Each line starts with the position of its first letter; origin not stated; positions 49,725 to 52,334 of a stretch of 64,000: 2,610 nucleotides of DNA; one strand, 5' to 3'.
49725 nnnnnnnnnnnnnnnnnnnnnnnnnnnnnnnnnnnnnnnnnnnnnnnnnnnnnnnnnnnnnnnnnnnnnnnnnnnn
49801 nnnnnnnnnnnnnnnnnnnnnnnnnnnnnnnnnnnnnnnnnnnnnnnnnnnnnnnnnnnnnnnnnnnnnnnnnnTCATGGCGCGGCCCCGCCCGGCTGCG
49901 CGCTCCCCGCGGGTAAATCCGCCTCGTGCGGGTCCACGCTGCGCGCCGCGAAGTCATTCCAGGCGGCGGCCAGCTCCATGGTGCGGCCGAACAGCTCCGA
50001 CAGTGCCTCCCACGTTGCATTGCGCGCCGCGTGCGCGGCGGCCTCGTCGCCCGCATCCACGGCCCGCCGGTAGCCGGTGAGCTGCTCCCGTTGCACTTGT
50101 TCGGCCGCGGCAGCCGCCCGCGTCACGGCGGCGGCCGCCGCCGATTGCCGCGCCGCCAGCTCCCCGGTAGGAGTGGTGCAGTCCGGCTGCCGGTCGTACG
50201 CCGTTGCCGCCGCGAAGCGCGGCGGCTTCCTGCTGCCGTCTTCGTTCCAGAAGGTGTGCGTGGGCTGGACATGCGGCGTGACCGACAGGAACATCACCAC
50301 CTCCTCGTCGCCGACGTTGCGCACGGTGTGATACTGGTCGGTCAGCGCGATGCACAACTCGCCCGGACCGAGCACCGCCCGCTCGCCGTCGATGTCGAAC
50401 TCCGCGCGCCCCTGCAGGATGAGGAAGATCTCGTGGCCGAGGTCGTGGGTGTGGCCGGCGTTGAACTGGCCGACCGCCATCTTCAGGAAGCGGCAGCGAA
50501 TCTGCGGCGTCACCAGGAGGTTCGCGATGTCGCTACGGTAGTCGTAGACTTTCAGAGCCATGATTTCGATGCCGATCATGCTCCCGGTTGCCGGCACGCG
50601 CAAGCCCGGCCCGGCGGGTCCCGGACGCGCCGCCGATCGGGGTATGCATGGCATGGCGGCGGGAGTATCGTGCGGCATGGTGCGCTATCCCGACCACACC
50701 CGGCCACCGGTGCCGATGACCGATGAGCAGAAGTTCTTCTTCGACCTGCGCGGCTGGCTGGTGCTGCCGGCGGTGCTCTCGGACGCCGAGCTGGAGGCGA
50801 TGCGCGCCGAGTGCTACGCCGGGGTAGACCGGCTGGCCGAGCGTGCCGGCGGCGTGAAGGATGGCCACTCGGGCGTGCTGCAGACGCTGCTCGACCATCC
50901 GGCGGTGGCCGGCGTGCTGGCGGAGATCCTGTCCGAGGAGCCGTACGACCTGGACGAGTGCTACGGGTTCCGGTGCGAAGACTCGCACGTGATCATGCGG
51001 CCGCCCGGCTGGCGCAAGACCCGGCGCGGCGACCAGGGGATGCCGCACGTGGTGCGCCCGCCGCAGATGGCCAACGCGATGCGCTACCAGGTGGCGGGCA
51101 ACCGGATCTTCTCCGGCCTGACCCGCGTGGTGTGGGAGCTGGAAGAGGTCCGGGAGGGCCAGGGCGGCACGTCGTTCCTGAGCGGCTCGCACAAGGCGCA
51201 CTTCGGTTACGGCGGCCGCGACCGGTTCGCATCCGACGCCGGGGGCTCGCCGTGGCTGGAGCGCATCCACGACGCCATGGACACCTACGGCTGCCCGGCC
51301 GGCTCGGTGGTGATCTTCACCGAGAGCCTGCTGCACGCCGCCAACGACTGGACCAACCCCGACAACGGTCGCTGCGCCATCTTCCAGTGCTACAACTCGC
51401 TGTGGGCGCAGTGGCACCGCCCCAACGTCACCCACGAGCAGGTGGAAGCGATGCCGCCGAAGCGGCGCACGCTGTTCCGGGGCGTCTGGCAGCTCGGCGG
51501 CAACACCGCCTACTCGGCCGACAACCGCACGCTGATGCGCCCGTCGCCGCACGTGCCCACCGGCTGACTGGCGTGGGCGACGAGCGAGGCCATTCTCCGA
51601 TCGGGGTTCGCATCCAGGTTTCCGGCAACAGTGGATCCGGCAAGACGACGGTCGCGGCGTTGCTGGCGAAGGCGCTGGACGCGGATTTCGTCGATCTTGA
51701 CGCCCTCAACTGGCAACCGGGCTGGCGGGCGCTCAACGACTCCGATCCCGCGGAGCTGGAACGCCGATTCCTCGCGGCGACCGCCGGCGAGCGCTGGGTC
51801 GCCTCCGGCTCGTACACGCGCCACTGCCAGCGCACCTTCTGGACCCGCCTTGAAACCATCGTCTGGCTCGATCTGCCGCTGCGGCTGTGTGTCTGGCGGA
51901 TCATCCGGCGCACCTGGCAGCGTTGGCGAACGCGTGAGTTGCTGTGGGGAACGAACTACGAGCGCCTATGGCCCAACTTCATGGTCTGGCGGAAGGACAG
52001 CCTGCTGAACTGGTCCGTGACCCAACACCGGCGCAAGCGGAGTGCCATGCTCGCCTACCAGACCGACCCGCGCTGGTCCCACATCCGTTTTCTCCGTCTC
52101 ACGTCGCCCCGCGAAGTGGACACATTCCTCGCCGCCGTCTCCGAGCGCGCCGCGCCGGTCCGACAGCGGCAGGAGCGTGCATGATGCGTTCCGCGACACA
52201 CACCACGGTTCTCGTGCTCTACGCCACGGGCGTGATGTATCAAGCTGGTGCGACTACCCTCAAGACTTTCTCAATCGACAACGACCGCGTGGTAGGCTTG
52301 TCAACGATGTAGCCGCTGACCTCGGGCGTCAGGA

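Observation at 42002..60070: Glycan-processing island unusually rich in Fe(II)/2-oxoglutarate dioxygenases (3x PhyH, 1x TauD/AtsK-like) together with GH32 x2, GH4, Gfo/Idh/MocA, cupin and ATPase-less Opp-like importers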

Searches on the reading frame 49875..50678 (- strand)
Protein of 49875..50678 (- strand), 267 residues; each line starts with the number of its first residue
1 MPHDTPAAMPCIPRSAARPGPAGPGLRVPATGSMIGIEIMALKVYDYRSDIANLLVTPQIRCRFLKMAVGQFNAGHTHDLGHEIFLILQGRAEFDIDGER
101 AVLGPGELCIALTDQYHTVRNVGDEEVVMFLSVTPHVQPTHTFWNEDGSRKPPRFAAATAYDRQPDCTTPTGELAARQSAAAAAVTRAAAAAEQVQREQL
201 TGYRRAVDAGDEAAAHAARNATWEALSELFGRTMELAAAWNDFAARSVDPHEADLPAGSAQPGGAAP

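Call 6: search_protein_families(library=pfam, proteins=[window:49875-50678:-], max_evalue=0.001)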
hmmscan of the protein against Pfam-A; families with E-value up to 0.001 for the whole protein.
window:49875-50678:- (267 aa): 2 families
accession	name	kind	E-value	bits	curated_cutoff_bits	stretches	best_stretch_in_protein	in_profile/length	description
PF07883.17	Cupin_2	-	2.1e-12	47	27.2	1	66-132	4-68/70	Cupin domain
PF02311.25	AraC_binding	-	3.1e-06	27.4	21.1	1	74-128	17-70/135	AraC-like ligand binding domain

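Call 11: search_protein_families(library=ncbifam, proteins=[window:49875-50579:-], max_evalue=0.001)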
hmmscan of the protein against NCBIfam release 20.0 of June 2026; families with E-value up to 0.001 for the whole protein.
window:49875-50579:- (234 aa): 0 families

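Call 64: search_solved_structures(query=window:49875-50579:-, max_evalue=0.1)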
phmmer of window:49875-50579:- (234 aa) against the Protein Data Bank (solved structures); distinct sequences matched with E-value up to 0.1: 17.
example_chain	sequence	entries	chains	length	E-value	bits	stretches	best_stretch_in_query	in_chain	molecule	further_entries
8hfb_A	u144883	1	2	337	0.00036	23.7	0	41-87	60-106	Quercetin 2,3-dioxygenase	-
1y3t_A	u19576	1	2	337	0.0011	22.1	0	41-87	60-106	Hypothetical protein yxaG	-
2h0v_A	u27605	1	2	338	0.0011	22.1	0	41-87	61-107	Quercetin 2,3-dioxygenase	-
3lwc_A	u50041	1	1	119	0.0027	20.9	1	49-108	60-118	Uncharacterized protein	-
5fq0_A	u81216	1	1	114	0.0027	20.9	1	24-84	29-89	KDGF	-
5fq0_B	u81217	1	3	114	0.0029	20.8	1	24-84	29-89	KDGF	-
1o4t_A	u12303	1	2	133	0.0037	20.4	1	32-99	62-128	putative oxalate decarboxylase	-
8ch4_A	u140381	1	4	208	0.0052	19.9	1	21-100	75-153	5-nitrosalicylic acid 1,2-dioxygenase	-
5fpz_A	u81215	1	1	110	0.0084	19.3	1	36-95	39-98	PECTIN DEGRADATION PROTEIN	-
5fpx_A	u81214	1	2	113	0.009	19.2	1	36-95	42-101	PECTIN DEGRADATION PROTEIN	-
3h8u_A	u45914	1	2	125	0.0099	19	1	37-101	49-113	uncharacterized conserved protein with double-stranded beta-helix domain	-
4la2_A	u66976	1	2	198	0.01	19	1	40-98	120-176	Dimethylsulphoniopropionate (DMSP) lyase DddQ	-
5jso_A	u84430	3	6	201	0.01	18.9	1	40-98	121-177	Dimethlysulfonioproprionate lyase DddQ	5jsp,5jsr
1v70_A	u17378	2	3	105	0.02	18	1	33-100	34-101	probable antibiotics synthesis protein | hypothetical protein TTHA0104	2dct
2q30_A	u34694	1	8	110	0.027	17.6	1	34-98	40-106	Uncharacterized protein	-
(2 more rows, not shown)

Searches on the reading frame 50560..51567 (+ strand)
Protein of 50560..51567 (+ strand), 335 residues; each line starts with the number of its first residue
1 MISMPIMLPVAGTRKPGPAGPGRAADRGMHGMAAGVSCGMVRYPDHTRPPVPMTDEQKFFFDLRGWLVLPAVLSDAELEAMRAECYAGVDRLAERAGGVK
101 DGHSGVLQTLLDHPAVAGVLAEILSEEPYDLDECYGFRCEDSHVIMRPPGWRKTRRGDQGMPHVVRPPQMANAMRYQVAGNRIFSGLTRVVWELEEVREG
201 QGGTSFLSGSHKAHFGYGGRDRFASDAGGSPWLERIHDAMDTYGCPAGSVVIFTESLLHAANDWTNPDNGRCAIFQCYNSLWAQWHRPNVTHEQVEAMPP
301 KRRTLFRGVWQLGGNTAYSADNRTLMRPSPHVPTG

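Call 6: search_protein_families(library=pfam, proteins=[window:50560-51567:+], max_evalue=0.001)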
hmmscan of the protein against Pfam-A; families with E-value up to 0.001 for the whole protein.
window:50560-51567:+ (335 aa): 1 family
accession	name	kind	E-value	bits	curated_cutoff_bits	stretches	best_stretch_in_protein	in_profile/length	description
PF05721.19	PhyH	-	4.4e-08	34.1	22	1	61-266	1-207/213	Phytanoyl-CoA dioxygenase (PhyH)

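Call 11: search_protein_families(library=ncbifam, proteins=[window:50677-51567:+], max_evalue=0.001)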
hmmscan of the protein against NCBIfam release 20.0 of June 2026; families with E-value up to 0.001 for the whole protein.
window:50677-51567:+ (296 aa): 0 families

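Call 33: search_solved_structures(query=window:50677-51567:+, max_evalue=1, show_alignments=3)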
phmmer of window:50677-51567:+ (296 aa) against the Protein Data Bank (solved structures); distinct sequences matched with E-value up to 1: 3.
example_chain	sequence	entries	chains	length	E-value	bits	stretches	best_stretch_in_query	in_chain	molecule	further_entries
4xcb_A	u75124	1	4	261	1.8e-05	27.2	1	14-227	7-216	oxidase/hydroxylase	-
4xc9_A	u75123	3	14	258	2.4e-05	26.8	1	14-227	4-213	oxidase/hydroxylase | Putative oxidase/hydroxylase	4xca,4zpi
6lf1_A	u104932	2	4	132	0.093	15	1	150-186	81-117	SeviL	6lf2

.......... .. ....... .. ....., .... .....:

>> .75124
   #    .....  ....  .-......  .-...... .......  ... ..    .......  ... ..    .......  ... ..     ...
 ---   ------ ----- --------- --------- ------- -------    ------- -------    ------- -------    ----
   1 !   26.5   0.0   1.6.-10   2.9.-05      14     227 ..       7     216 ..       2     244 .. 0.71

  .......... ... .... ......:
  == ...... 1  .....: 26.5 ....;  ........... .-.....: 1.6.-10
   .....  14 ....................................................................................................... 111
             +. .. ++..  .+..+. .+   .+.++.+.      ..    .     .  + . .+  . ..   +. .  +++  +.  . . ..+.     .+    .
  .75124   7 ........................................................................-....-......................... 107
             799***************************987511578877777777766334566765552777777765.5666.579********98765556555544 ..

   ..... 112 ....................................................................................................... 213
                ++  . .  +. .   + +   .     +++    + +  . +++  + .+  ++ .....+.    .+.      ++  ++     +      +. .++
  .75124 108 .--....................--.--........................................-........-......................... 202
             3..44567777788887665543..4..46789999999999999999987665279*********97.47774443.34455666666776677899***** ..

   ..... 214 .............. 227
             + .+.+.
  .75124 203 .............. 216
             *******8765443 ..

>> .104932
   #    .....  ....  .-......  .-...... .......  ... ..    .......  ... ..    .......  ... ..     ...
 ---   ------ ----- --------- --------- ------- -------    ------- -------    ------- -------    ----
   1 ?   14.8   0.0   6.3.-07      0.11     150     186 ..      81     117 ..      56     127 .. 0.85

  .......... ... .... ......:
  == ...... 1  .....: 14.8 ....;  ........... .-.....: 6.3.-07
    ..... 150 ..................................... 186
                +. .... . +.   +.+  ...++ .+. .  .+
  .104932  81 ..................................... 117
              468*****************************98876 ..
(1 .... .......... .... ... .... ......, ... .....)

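Call 83: search_protein_representatives(protein=window:50677-51567:+)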
Query: 296 residues. Proteins with E-value up to 0.001 (for the whole library): 605; up to 1e-10: 231; up to 1e-30: 51. The best 150 are listed.
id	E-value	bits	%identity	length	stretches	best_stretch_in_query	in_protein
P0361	1.6e-120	418.4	67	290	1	8-286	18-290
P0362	1.2e-74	267.7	68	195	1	8-193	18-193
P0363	2.8e-73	263.2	72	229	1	107-264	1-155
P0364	2.3e-71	256.9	68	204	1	132-286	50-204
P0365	1.8e-67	244.1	52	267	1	14-274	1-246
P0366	4.5e-67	242.8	83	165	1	15-143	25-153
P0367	3.0e-64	233.5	60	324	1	15-209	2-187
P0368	4.1e-63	229.8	52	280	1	14-270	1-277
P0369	1.5e-56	208.2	48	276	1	2-272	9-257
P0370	1.0e-52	195.6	83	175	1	1-109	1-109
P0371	1.4e-51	191.9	58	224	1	7-177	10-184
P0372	1.2e-48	182.2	49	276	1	13-230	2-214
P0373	2.5e-48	181.2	59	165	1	62-212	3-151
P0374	2.6e-48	181.1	43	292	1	9-276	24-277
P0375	3.4e-47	177.5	63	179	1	11-167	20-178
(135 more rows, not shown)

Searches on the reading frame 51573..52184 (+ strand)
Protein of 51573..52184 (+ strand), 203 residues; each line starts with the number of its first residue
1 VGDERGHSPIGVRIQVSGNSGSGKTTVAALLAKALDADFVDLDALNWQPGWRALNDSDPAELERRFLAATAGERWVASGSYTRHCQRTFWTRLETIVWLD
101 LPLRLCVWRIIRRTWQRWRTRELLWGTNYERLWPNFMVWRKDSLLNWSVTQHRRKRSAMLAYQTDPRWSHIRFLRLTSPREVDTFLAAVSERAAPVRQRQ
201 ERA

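Call 11: search_protein_families(library=ncbifam, proteins=[window:51573-52184:+], max_evalue=0.001)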
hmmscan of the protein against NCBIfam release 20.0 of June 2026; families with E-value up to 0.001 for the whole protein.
window:51573-52184:+ (203 aa): 8 families
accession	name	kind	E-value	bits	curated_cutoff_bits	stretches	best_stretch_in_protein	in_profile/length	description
NF005994.0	PRK08118.1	equivalog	6.4e-17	62.1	215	1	13-191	3-169/172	DNA topology modulation protein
NF005576.0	PRK07261.1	equivalog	3.1e-14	53.1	224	1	13-144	2-127/171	DNA topology modulation protein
NF004861.0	PRK06217.1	equivalog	6.3e-13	48.5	203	1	12-191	2-175/183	hypothetical protein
NF005115.0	PRK06547.1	equivalog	1e-05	25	173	1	14-58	18-61/172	hypothetical protein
TIGR02868.1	CydC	equivalog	0.00017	20.4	329.05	1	10-37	360-387/530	thiol reductant ABC exporter subunit CydC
NF002988.0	PRK03731.1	equivalog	0.00032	20.5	161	1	14-45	5-36/174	shikimate kinase AroL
NF003012.0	PRK03839.1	equivalog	0.00048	20.1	152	1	13-46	2-35/180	putative kinase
NF040667.1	hom_kin_desulfo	exception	0.00051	19.9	197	0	14-45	3-34/163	homoserine kinase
